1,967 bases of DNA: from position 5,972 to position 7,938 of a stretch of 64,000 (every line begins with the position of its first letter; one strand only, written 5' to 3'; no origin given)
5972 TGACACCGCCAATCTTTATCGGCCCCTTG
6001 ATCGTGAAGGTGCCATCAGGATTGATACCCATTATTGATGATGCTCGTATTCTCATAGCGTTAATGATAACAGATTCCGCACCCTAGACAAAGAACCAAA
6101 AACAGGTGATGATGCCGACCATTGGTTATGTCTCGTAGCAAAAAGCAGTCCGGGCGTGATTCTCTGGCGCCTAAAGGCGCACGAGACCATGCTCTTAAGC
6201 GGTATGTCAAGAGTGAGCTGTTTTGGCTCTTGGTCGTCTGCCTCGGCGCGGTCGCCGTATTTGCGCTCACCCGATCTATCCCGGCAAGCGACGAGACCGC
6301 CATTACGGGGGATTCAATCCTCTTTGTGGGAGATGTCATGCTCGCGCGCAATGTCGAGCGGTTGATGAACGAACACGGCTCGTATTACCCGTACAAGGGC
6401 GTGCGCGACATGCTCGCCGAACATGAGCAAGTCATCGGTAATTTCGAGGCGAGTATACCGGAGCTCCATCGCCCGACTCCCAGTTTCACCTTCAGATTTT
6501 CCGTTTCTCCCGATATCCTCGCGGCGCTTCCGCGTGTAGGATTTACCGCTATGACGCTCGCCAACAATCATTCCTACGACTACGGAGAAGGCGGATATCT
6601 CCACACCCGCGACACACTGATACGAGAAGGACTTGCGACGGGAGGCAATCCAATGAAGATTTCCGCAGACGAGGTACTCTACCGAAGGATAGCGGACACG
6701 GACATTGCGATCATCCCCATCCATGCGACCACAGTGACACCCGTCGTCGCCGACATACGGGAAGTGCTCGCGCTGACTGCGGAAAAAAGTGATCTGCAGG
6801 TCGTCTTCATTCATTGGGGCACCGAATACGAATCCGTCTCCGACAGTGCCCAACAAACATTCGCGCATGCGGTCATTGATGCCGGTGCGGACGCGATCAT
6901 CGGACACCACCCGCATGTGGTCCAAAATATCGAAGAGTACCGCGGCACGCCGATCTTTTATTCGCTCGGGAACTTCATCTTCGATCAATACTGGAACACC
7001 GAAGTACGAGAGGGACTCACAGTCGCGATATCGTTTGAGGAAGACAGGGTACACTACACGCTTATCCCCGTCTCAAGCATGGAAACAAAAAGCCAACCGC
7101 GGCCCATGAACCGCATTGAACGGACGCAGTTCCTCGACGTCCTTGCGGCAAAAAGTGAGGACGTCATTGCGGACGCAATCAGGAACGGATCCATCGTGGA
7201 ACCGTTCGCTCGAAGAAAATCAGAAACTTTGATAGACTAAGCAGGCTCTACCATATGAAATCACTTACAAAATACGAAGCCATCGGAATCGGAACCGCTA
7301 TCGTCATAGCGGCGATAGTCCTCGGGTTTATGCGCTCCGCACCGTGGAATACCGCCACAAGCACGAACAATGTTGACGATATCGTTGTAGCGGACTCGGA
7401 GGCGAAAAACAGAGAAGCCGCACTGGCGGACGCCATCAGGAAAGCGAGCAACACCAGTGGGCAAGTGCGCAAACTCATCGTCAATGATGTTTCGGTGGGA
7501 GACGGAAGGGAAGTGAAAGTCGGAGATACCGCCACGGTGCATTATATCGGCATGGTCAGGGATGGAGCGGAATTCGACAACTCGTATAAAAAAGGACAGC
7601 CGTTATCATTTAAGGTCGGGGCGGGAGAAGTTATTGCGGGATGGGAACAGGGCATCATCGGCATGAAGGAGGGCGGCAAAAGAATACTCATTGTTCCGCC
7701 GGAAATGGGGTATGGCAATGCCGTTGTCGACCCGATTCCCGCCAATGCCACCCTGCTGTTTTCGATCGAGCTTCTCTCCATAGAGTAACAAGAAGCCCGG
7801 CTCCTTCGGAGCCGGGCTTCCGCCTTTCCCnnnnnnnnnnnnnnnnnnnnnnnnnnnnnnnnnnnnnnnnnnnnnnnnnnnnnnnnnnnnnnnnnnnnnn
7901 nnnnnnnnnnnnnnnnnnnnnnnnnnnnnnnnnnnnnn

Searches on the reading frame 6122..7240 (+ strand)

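Call 43: search_protein_families(library=pfam, proteins=[window:6122-7240:+], max_evalue=0.0001)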
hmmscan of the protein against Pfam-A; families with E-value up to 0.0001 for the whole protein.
window:6122-7240:+ (372 aa): 1 family
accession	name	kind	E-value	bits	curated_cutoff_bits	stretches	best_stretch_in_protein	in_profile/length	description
PF09587.15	PGA_cap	-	1.6e-57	195.3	27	1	66-289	2-255/255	Bacterial capsule synthesis protein PGA_cap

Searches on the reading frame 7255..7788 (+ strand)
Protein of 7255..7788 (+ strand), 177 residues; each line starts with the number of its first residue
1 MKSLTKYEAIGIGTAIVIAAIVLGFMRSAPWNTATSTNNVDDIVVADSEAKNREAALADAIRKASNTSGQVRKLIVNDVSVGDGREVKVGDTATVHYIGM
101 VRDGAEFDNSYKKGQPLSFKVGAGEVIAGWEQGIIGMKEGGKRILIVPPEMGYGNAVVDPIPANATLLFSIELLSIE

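Call 43: search_protein_families(library=pfam, proteins=[window:7255-7788:+], max_evalue=0.0001)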
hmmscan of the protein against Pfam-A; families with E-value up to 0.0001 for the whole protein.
window:7255-7788:+ (177 aa): 1 family
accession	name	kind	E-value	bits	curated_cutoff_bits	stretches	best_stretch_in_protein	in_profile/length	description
PF00254.34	FKBP_C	-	6.3e-32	110.2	21.1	1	85-174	3-94/94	FKBP-type peptidyl-prolyl cis-trans isomerase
